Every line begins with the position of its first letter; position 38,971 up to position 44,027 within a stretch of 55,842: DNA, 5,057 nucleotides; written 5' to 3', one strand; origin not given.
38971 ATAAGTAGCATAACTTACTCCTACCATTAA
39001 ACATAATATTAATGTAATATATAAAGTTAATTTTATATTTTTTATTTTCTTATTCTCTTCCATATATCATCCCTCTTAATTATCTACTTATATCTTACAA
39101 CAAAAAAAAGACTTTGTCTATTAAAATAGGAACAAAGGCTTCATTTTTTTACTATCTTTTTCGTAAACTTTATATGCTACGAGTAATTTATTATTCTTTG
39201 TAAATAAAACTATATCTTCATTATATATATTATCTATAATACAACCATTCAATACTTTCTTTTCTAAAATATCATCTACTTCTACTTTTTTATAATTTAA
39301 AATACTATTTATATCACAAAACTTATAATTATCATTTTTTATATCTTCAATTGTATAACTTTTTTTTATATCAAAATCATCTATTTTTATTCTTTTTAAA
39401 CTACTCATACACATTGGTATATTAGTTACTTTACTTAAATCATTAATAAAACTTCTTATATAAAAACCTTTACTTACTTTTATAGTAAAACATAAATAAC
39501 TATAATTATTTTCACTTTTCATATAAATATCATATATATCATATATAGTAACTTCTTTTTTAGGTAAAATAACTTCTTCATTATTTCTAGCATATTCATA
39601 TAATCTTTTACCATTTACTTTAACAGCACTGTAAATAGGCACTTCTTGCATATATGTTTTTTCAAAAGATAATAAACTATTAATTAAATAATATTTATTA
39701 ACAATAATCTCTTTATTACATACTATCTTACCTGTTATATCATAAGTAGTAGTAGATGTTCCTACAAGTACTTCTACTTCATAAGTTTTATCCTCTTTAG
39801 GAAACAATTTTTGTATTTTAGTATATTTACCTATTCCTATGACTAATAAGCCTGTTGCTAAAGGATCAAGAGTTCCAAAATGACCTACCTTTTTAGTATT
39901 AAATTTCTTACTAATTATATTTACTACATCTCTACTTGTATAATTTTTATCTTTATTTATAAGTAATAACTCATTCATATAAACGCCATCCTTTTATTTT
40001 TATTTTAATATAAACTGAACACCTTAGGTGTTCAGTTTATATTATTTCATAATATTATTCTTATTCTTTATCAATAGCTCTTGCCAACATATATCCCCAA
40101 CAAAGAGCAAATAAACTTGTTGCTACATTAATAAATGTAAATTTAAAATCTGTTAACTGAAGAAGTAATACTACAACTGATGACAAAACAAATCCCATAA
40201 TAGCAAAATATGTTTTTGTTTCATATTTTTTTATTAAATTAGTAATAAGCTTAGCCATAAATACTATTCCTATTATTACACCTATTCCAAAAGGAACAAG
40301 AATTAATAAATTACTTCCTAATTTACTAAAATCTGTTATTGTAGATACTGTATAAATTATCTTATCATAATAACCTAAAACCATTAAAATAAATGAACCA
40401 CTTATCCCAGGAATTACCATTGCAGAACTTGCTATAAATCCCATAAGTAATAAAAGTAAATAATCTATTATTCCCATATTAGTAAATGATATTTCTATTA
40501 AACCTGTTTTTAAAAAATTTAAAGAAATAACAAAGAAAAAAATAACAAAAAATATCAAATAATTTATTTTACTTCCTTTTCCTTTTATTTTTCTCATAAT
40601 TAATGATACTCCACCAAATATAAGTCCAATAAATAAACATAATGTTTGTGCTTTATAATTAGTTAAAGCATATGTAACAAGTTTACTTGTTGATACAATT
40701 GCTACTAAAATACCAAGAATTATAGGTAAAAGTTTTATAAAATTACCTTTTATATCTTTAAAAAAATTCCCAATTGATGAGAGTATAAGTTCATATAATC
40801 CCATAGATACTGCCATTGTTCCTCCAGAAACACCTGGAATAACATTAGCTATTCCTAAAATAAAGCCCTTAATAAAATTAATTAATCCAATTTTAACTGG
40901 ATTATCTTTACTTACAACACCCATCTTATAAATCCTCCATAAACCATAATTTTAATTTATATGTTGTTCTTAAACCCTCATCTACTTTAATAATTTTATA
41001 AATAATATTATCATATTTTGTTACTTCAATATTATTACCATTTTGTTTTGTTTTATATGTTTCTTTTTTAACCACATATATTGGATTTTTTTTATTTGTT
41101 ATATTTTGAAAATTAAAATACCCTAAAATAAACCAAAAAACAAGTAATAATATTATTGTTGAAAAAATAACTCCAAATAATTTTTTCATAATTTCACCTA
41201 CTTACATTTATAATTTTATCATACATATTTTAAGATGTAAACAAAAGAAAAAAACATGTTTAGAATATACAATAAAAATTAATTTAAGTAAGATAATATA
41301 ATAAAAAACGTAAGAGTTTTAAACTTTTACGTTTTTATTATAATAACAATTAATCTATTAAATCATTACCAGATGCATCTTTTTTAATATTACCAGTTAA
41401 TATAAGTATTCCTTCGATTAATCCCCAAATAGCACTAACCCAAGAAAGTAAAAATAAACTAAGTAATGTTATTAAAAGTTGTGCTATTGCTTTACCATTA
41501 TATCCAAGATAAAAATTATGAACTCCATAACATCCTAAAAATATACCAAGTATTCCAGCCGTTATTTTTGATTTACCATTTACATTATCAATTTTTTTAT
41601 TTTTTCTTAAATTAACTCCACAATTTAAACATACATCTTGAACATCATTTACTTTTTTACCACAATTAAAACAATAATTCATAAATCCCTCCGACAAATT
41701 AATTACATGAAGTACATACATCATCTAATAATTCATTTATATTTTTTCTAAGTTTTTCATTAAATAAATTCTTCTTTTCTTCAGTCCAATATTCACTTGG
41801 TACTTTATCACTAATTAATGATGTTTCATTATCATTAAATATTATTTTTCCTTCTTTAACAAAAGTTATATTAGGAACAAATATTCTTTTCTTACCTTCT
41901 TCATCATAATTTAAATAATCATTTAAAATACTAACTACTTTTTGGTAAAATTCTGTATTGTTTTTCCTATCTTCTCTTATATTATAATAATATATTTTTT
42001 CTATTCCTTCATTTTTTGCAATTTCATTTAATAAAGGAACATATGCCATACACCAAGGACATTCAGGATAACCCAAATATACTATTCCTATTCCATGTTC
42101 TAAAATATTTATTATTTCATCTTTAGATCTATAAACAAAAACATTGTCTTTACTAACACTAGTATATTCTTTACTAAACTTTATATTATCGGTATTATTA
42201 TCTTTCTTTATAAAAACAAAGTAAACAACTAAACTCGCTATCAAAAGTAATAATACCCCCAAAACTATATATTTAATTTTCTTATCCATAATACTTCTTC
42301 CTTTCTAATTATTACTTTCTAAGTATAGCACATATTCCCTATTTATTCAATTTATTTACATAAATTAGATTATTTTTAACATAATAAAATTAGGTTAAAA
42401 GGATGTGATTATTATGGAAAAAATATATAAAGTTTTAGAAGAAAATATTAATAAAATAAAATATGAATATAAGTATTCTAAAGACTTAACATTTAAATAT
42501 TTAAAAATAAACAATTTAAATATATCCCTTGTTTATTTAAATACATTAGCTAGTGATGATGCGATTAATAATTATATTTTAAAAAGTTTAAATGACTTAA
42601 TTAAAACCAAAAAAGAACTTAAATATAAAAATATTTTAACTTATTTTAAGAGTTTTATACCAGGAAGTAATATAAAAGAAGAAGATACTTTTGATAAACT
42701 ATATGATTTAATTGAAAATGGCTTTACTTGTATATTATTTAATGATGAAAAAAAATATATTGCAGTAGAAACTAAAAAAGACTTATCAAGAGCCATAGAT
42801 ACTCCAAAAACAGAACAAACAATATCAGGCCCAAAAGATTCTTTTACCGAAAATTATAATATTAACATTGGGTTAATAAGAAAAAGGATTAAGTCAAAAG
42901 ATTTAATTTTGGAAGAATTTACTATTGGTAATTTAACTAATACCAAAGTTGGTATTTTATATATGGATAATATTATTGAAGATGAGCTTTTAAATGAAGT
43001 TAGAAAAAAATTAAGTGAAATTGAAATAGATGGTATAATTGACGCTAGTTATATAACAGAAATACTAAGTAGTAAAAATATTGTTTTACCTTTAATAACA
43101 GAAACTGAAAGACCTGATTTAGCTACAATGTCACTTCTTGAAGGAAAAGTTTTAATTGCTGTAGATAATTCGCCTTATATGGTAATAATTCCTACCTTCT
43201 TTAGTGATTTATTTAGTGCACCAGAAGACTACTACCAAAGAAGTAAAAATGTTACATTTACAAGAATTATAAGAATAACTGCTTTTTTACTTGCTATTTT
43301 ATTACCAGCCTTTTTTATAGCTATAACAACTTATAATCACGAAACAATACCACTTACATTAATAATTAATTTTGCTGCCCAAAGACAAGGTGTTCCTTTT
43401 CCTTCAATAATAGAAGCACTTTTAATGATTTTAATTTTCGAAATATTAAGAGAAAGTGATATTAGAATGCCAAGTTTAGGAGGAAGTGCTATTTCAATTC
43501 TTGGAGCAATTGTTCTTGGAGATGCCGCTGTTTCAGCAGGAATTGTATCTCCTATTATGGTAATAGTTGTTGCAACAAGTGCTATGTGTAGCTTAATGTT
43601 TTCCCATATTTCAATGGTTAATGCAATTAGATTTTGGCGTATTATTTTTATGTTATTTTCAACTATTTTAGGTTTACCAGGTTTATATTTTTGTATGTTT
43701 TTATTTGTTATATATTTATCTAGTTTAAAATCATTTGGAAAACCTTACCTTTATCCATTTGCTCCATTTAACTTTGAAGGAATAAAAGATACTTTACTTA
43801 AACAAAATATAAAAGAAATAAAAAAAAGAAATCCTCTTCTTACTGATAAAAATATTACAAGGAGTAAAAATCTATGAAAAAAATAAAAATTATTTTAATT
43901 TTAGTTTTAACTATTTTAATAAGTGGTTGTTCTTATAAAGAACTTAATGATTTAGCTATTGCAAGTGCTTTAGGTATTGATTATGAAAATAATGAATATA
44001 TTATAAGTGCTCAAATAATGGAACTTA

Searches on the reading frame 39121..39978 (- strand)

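Call 55: search_protein_families(library=pfam, proteins=[window:39121-39978:-], max_evalue=0.0001)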
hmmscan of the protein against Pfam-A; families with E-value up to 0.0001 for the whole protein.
window:39121-39978:- (285 aa): 1 family
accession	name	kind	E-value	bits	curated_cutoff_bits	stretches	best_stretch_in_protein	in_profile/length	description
PF01509.24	TruB_N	-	9.6e-44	149.8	27.3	1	24-174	2-149/149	TruB family pseudouridylate synthase (N terminal domain)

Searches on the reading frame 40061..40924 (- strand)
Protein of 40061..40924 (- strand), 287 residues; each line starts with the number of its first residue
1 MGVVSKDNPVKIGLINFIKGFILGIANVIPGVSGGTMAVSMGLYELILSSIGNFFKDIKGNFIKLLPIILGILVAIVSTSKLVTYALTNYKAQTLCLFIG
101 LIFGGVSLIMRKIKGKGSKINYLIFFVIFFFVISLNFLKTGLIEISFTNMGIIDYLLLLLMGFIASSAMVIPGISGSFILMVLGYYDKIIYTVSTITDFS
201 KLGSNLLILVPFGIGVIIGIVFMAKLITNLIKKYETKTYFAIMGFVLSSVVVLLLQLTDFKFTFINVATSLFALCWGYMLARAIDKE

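Call 55: search_protein_families(library=pfam, proteins=[window:40061-40924:-], max_evalue=0.0001)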
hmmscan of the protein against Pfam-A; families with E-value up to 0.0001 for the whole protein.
window:40061-40924:- (287 aa): 1 family
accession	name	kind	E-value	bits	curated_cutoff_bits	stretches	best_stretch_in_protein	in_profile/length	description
PF04018.18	VCA0040-like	-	9.3e-42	143.7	26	1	23-254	1-229/246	Undecaprenyl phosphate translocase-like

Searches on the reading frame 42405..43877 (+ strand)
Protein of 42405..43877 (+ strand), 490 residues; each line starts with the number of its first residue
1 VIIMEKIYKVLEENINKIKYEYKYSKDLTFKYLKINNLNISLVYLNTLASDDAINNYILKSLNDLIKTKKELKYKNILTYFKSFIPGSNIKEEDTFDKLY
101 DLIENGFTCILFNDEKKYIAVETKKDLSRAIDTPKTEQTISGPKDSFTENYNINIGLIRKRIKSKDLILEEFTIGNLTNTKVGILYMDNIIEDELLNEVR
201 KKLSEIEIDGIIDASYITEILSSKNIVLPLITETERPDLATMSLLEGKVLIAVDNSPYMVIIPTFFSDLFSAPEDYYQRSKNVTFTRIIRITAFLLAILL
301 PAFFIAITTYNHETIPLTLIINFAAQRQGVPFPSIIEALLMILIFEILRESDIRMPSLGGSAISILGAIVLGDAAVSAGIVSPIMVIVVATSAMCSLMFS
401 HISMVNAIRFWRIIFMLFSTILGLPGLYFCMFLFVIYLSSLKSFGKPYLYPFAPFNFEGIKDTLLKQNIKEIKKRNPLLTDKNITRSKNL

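Call 46: search_protein_families(library=pfam, proteins=[window:42405-43877:+], max_evalue=0.0001)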
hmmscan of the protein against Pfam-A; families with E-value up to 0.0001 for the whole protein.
window:42405-43877:+ (490 aa): 1 family
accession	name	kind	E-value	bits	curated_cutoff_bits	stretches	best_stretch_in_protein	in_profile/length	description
PF03323.18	GerA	-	1.3e-153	512.3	27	1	17-476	2-464/466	Bacillus/Clostridium GerA spore germination protein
